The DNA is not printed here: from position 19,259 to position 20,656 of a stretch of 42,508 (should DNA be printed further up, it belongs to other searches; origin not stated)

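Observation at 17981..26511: Self-contained molybdenum-cofactor uptake, assembly and sulfuration array downstream of the hydroxylase (best candidate for a new system)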

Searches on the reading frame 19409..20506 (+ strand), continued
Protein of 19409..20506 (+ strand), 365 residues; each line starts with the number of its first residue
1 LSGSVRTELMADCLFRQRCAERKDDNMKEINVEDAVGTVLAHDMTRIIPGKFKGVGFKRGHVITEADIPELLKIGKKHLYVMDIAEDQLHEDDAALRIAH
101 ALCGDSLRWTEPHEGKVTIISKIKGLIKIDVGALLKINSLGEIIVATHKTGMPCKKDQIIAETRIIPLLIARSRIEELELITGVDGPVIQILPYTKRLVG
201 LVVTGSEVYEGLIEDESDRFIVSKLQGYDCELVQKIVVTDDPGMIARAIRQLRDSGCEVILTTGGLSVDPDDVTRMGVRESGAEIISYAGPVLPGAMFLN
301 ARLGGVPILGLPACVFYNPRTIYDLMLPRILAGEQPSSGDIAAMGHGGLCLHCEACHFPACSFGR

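Call 48: fold_search(model_id=the predicted structure, library=pdb)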
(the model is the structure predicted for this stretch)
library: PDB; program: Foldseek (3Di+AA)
matches with E <= 10: 1407; with E <= 0.001: 73
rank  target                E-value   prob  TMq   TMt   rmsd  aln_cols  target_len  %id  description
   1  2nqm_A                4.0e-08  1.00  0.33  0.35  15.8       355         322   16  MoeA T100A mutant (released 2007-01-16)
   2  4tk3_A                9.2e-08  1.00  0.32  0.27  22.3       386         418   17  Geph E in complex with a GABA receptor alpha3 derived double mutant peptide in spacegroup P21212 (released 2014-12-24)
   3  4tk3_B                1.4e-07  1.00  0.32  0.27  21.9       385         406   16  Geph E in complex with a GABA receptor alpha3 derived double mutant peptide in spacegroup P21212 (released 2014-12-24)
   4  2nro_A                1.5e-07  1.00  0.33  0.29  22.8       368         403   16  MoeA K279Q (released 2007-01-16)
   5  2nrp_B                1.9e-07  1.00  0.33  0.28  22.0       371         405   16  MoeA R350A (released 2007-01-16)
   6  1g8l_A                2.3e-07  1.00  0.33  0.28  22.5       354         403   18  CRYSTAL STRUCTURE OF ESCHERICHIA COLI MOEA (released 2001-05-02)
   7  2nqk_A                2.7e-07  1.00  0.33  0.28  22.8       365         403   16  MoeA D59N mutant (released 2007-01-16)
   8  2nqn_A                3.1e-07  1.00  0.34  0.29   9.6       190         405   25  MoeA T100W (released 2007-01-16)
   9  4tk4_A                3.2e-07  1.00  0.30  0.25  21.5       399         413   14  GephE in complex with a GABA receptor alpha3 subunit derived double mutant peptide in space group P61 (released 2014-12-24)
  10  6hsn_A                3.9e-07  1.00  0.31  0.26  22.6       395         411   15  Crystal structure of the ternary complex of GephE-ADP-GABA(A) receptor derived peptide (released 2019-01-16)
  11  9gw9_B                6.7e-07  1.00  0.32  0.33  15.7       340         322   15  Cryo-EM structure of Gephyrin E domain filament interface (released 2025-10-08)
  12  2nqs_A                6.7e-07  1.00  0.33  0.28  22.9       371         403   16  MoeA E188A (released 2007-01-16)
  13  2fts_A                6.7e-07  1.00  0.32  0.27  22.8       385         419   16  Crystal structure of the glycine receptor-gephyrin complex (released 2006-03-14)
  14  6etf                  6.7e-07  1.00  0.33  0.27  22.5       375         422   17  The Structure of the Mo-insertase domain Cnx1E from Arabidopsis thaliana in complex with AMP and molybdate (released 2018-07-18)
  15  6gb9                  7.1e-07  1.00  0.33  0.27  20.1       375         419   18  The Structure of variant S328A of the Mo-insertase domain Cnx1E from Arabidopsis thaliana in complex with AMP (released 2018-07-18)
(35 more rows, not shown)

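Call 72: search_dna_similar(query=window:19487-20506:+, collection=plasmids, mode=protein, max_evalue=1e-10, max_rows=25)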
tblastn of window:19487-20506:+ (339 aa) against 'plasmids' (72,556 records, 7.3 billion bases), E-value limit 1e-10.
Records with a match: 39; places in all: 41; records where one place covers at least 80% of the query: 39.
Best place of each record, by identity: <60% 39.
By first word of the organism name: Shinella 7; Clostridium 5; Sinorhizobium 5; Azospirillum 4; Agrobacterium 3; Rhizobium 3; Ensifer 3; Sphingobium 3; Microvirga 2; Paenibacillus 1; and 3 more.
By predicted mobility (MOB-suite, as given by PLSDB): non-mobilizable 30; conjugative 7; mobilizable 2.
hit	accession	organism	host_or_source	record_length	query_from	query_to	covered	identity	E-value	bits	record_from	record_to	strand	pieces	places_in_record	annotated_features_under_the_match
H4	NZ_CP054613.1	Paenibacillus cellulosilyticus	cell culture,soil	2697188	1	323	95%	47.7%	3e-83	282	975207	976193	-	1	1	none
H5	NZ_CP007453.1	Peptoclostridium acidaminophilum DSM 3953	black mud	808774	1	339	100%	44.5%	5e-84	284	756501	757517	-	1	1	molybdopterin-binding protein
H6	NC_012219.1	Clostridium botulinum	-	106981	1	339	100%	43.1%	1e-86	291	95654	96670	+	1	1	molybdopterin-binding protein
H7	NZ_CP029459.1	Clostridium novyi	swine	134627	1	339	100%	42.8%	6e-87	292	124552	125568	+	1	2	molybdopterin-binding protein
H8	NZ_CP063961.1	Clostridium botulinum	Bovine,feces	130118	1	339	100%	42.8%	1e-86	291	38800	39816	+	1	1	molybdopterin-binding protein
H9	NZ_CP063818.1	Clostridium botulinum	Mink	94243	1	339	100%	42.8%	2e-86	291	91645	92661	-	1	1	molybdopterin-binding protein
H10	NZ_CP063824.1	Clostridium botulinum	Ham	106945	1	308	91%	42.9%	2e-73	253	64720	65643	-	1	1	molybdopterin-binding protein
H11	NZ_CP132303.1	Shinella sumterensis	Homo sapiens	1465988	3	337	99%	28.2%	2e-26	117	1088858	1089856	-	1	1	none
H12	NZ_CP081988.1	Shinella oryzae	cell culture,rhizosphere soil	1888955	3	337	99%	27.9%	4e-26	116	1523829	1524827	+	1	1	none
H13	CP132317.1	Shinella sumterensis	Homo sapiens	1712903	3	337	99%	27.9%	9e-26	115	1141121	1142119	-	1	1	molybdopterin-binding/glycosyltransferase family 2 protein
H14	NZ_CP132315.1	Shinella oryzae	Homo sapiens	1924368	3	337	99%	27.6%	3e-25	114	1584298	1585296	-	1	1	none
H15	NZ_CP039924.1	Agrobacterium tumefaciens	-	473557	3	333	98%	27.3%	3e-26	117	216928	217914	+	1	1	NTP transferase domain-containing protein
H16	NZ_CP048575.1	Agrobacterium tumefaciens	walnut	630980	3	333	98%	26.9%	7e-25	112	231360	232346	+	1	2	NTP transferase domain-containing protein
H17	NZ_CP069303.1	Shinella sp. PSBB067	monoisolate,Minnesota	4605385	3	323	95%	27.6%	2e-21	102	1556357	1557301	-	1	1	none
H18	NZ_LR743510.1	Methylobacterium bullatum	-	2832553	3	326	96%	26.6%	2e-19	97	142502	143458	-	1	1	none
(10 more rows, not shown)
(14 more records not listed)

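Call 73: get_annotated_region(hit=H5, flank=8000)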
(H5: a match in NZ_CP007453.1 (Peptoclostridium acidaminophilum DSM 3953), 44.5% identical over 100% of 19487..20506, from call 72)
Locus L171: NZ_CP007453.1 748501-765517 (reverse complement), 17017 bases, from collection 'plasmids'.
description: Peptoclostridium acidaminophilum DSM 3953 strain al-2 plasmid EAL2_808p, complete sequence
organism: Peptoclostridium acidaminophilum DSM 3953 (NCBI taxid 1286171)
taxonomy: Bacteria; Bacillota; Clostridia; Peptostreptococcales; Peptoclostridiaceae; Peptoclostridium; Peptoclostridium acidaminophilum; Peptoclostridium acidaminophilum DSM 3953
host: -; source: black mud; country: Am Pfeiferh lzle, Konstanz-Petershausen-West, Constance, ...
typing (MOB-suite, as given by PLSDB): non-mobilizable
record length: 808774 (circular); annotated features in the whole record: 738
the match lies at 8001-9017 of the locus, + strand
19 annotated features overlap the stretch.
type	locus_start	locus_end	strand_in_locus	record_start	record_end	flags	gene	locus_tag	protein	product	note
CDS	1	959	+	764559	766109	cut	-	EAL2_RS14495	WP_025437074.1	BCCT family transporter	GO:0071705 - nitrogen compound transport [Evidence IEA]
CDS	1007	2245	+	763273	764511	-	-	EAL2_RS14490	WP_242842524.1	M24 family metallopeptidase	-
CDS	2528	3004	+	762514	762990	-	grdA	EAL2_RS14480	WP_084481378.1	glycine/sarcosine/betaine reductase complex selenoprotein A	-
CDS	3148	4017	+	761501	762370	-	-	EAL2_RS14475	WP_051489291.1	Dam family site-specific DNA-(adenine-N6)-methyltransferase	GO:0006306 - DNA methylation [Evidence IEA]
CDS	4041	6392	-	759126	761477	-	-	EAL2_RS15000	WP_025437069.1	transporter substrate-binding domain-containing protein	-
CDS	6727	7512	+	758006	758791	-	-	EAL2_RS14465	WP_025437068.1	FAD binding domain-containing protein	-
CDS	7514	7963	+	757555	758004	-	-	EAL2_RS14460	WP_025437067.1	(2Fe-2S)-binding protein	-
CDS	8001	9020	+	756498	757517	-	-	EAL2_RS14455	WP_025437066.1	molybdopterin-binding protein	-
CDS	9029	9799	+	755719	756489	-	yqeC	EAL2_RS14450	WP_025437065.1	selenium cofactor biosynthesis protein YqeC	-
CDS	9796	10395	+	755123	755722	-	mocA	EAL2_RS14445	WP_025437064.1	molybdenum cofactor cytidylyltransferase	GO:0032324 - molybdopterin cofactor biosynthetic process [Evidence IEA]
CDS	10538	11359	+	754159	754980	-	yqeB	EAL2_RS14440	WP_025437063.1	selenium-dependent molybdenum cofactor biosynthesis protein YqeB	-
CDS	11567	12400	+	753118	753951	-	-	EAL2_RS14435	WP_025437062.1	radical SAM protein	-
CDS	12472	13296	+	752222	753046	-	-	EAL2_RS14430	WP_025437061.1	XdhC/CoxI family protein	-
CDS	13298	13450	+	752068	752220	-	-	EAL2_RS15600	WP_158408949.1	hypothetical protein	-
CDS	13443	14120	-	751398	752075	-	-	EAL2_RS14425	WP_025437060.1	Crp/Fnr family transcriptional regulator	GO:0006355 - regulation of DNA-templated transcription [Evidence IEA]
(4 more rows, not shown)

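Call 74: get_annotated_region(hit=H6, flank=8000)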
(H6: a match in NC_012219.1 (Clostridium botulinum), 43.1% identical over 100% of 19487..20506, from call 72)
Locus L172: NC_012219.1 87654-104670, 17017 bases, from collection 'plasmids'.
description: Clostridium botulinum plasmid pC2C203U28, complete sequence
organism: Clostridium botulinum (NCBI taxid 1491)
taxonomy: Bacteria; Bacillota; Clostridia; Eubacteriales; Clostridiaceae; Clostridium; Clostridium botulinum
host: -; source: -; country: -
typing (MOB-suite, as given by PLSDB): non-mobilizable; replicon rep_cluster_873
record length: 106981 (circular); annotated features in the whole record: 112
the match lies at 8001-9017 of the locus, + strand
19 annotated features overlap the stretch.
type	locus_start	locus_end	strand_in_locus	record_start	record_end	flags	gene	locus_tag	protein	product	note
CDS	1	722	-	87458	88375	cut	-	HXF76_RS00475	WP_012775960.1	hypothetical protein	-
CDS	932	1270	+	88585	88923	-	-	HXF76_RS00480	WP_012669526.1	membrane protein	-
CDS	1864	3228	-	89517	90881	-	-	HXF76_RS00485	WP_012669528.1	8-oxoguanine deaminase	-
CDS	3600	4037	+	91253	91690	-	-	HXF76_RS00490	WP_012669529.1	MOSC domain-containing protein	-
CDS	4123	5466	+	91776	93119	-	-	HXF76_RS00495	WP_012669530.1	nucleobase:cation symporter-2 family protein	-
CDS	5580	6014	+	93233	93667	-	-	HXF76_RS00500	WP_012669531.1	hypothetical protein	-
CDS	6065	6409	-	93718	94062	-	-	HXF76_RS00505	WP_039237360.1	hypothetical protein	-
CDS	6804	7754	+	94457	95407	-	arcC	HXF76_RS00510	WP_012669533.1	carbamate kinase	GO:0006520 - amino acid metabolic process [Evidence IEA]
CDS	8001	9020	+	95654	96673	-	-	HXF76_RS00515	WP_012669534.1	molybdopterin-binding protein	-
CDS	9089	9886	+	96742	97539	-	modA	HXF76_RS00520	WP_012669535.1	molybdate ABC transporter substrate-binding protein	GO:0015689 - molybdate ion transport [Evidence IEA]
CDS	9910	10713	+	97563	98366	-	-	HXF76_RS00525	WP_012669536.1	ABC transporter permease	GO:0006810 - transport [Evidence IEA]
CDS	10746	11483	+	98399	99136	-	-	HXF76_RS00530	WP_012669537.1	ATP-binding cassette domain-containing protein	-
CDS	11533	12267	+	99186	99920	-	-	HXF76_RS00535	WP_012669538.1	DUF364 domain-containing protein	-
CDS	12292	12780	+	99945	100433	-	-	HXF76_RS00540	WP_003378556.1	MogA/MoaB family molybdenum cofactor biosynthesis protein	-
CDS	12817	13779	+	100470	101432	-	moaA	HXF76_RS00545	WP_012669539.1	GTP 3',8-cyclase MoaA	GO:0006777 - Mo-molybdopterin cofactor biosynthetic process [Evidence IEA]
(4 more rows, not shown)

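Call 75: get_annotated_region(hit=H15, flank=7000)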
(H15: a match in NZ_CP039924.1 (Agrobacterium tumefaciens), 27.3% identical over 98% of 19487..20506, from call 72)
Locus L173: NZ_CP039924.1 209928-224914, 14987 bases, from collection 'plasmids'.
description: Agrobacterium tumefaciens strain CFBP7129 plasmid pAtCFBP7129a, complete sequence
organism: Agrobacterium tumefaciens (NCBI taxid 358)
taxonomy: Bacteria; Pseudomonadota; Alphaproteobacteria; Hyphomicrobiales; Rhizobiaceae; Agrobacterium; Agrobacterium tumefaciens
host: -; source: -; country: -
typing (MOB-suite, as given by PLSDB): conjugative; relaxase MOBQ; mating-pair formation MPF_T
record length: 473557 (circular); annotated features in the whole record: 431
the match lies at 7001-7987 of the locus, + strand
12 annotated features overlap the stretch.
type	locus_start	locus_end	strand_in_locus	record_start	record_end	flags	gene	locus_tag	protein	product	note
CDS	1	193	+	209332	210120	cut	-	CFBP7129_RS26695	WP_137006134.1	alpha/beta hydrolase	-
CDS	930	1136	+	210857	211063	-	-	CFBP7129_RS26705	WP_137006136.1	hypothetical protein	-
CDS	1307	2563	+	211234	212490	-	-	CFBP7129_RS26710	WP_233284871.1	efflux RND transporter periplasmic adaptor subunit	GO:0006810 - transport [Evidence IEA]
CDS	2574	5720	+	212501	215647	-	-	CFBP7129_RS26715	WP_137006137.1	efflux RND transporter permease subunit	GO:0042908 - xenobiotic transport [Evidence IEA]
CDS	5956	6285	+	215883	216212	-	-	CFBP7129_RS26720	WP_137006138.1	XdhC family protein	-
CDS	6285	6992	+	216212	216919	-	-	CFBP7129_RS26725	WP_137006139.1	XdhC family protein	-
CDS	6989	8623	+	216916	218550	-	-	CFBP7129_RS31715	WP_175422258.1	NTP transferase domain-containing protein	-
CDS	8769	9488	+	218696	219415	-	-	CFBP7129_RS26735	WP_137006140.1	response regulator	GO:0000160 - phosphorelay signal transduction system [Evidence IEA]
CDS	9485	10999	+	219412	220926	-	-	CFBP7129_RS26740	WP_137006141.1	ATP-binding protein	-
CDS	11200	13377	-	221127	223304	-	-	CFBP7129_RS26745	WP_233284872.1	xanthine dehydrogenase family protein molybdopterin-binding subunit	-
CDS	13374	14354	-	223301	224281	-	-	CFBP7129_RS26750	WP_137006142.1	xanthine dehydrogenase family protein subunit M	-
CDS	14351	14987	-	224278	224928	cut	-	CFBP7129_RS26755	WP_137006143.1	2Fe-2S iron-sulfur cluster-binding protein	-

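Call 89: get_annotated_region(hit=H4, flank=7000)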
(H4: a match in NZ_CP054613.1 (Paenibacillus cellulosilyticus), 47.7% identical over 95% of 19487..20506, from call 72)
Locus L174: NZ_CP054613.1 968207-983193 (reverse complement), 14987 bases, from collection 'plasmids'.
description: Paenibacillus cellulosilyticus strain KACC 14175 plasmid unnamed4, complete sequence
organism: Paenibacillus cellulosilyticus (NCBI taxid 375489)
taxonomy: Bacteria; Bacillota; Bacilli; Bacillales; Paenibacillaceae; Paenibacillus; Paenibacillus cellulosilyticus
host: -; source: cell culture,soil; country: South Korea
typing (MOB-suite, as given by PLSDB): non-mobilizable
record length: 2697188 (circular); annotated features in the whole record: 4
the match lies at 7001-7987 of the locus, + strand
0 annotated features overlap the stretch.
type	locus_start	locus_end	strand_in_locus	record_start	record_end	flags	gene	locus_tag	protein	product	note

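Call 99: search_protein_representatives(alignment_id=A1)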
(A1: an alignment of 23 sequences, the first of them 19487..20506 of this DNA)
Query: 23 sequences, 339 profile positions. Proteins with E-value up to 0.001 (for the whole library): 6849; up to 1e-10: 2632; up to 1e-30: 791. The best 150 are listed.
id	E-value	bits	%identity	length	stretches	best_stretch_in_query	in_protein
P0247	2.1e-149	513.7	-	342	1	1-338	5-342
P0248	1.2e-133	461.9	-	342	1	1-339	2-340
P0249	1.0e-126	439.2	-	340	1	1-339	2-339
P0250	2.6e-125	434.5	-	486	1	1-338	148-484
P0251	8.2e-125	432.8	-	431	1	1-338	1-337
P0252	5.8e-119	413.6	-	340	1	1-339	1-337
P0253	4.5e-116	404.1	-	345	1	2-339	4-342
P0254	3.0e-115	401.4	-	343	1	4-338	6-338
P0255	7.8e-115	400.0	-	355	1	2-339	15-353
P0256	2.7e-113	395.0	-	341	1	1-339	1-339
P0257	3.2e-112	391.4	-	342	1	2-339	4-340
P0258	4.1e-112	391.1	-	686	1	4-339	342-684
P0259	1.9e-107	375.7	-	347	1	1-338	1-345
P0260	3.8e-106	371.5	-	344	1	1-339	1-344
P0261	1.1e-105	369.9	-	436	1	1-300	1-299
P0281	7.1e-98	344.3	-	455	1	1-339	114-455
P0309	4.5e-87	308.8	-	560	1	2-339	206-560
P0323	8.5e-83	294.7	-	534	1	3-323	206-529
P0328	1.9e-80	287.0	-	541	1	2-324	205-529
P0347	2.4e-73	263.7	-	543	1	5-327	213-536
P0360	9.3e-69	248.5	-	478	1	1-333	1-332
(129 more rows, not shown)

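Call 100: search_protein_families(library=pfam, proteins=[P0258, P0250, P0281, P0309, P0323, P0328, P0347, P0251, P0261, P0360], max_evalue=0.0001)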
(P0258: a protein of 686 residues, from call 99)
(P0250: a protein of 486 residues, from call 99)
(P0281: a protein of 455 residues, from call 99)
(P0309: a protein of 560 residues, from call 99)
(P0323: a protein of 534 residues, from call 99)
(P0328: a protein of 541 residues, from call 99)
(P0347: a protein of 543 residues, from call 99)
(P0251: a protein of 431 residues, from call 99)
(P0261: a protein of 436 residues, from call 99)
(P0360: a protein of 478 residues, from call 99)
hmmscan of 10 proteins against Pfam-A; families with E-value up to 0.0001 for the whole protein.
P0258 (686 aa): 3 families
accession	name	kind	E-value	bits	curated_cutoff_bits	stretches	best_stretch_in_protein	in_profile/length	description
PF02663.19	FmdE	-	4e-32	111.5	22.9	1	21-132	1-121/133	FmdE, Molybdenum formylmethanofuran dehydrogenase operon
PF00994.29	MoCF_biosynth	-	3.6e-22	79.1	26.6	1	513-648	1-141/144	Probable molybdopterin binding domain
PF00126.33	HTH_1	-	5.5e-09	36.3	26.6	1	239-296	7-59/60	Bacterial regulatory helix-turn-helix protein, lysR family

P0250 (486 aa): 2 families
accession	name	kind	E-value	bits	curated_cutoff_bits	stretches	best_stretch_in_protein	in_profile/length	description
PF00994.29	MoCF_biosynth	-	5.9e-26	91.3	26.6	1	320-450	1-142/144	Probable molybdopterin binding domain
PF03205.20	MobB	-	1.1e-24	87.2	26.6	1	20-104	1-85/133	Molybdopterin guanine dinucleotide synthesis protein B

P0281 (455 aa): 2 families
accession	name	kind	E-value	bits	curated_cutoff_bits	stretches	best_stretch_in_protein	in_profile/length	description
PF00994.29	MoCF_biosynth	-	7.8e-21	74.7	26.6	1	290-398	1-111/144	Probable molybdopterin binding domain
PF23475.1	zf-Tbcl_FmdE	-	1.1e-16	60.4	23.2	1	64-98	1-35/35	FmdE treble clef zinc finger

P0309 (560 aa): 3 families
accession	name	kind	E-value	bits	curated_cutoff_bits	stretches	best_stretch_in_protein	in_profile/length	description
PF02663.19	FmdE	-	4.5e-37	127.5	22.9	1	18-142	1-127/133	FmdE, Molybdenum formylmethanofuran dehydrogenase operon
PF00994.29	MoCF_biosynth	-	1.7e-24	86.6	26.6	1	391-525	1-142/144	Probable molybdopterin binding domain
PF23475.1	zf-Tbcl_FmdE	-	7.1e-18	64.2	23.2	1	153-187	1-35/35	FmdE treble clef zinc finger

P0323 (534 aa): 3 families
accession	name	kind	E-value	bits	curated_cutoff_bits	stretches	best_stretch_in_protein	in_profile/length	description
PF02663.19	FmdE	-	1.7e-24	86.8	22.9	1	18-137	1-122/133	FmdE, Molybdenum formylmethanofuran dehydrogenase operon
PF00994.29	MoCF_biosynth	-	4.6e-18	65.7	26.6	1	380-471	1-91/144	Probable molybdopterin binding domain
PF23475.1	zf-Tbcl_FmdE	-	5.6e-11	42.2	23.2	1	160-186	8-34/35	FmdE treble clef zinc finger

P0328 (541 aa): 2 families
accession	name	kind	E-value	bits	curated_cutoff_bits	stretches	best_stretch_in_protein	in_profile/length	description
PF02663.19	FmdE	-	1.2e-37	129.4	22.9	1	18-141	1-126/133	FmdE, Molybdenum formylmethanofuran dehydrogenase operon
PF00994.29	MoCF_biosynth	-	7.5e-21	74.8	26.6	1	379-500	1-133/144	Probable molybdopterin binding domain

P0347 (543 aa): 3 families
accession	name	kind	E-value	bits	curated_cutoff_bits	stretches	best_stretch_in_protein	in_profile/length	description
PF02663.19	FmdE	-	2.8e-33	115.2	22.9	1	19-142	2-127/133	FmdE, Molybdenum formylmethanofuran dehydrogenase operon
PF00994.29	MoCF_biosynth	-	4.4e-20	72.3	26.6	1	384-486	1-102/144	Probable molybdopterin binding domain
PF23475.1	zf-Tbcl_FmdE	-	1.3e-13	50.6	23.2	1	153-187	1-35/35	FmdE treble clef zinc finger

P0251 (431 aa): 1 family
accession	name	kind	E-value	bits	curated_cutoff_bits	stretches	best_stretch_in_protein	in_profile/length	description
PF00994.29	MoCF_biosynth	-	3e-26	92.3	26.6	1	173-303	1-142/144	Probable molybdopterin binding domain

P0261 (436 aa): 1 family
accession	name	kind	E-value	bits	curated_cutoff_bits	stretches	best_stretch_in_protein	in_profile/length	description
PF00994.29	MoCF_biosynth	-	7.3e-25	87.8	26.6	1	173-296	1-135/144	Probable molybdopterin binding domain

P0360 (478 aa): 2 families
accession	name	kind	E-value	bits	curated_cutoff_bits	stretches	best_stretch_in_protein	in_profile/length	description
PF01967.27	MoaC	-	1.4e-52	177.7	27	1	339-474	1-136/136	MoaC family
PF00994.29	MoCF_biosynth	-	1.5e-16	60.8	26.6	1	173-303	1-142/144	Probable molybdopterin binding domain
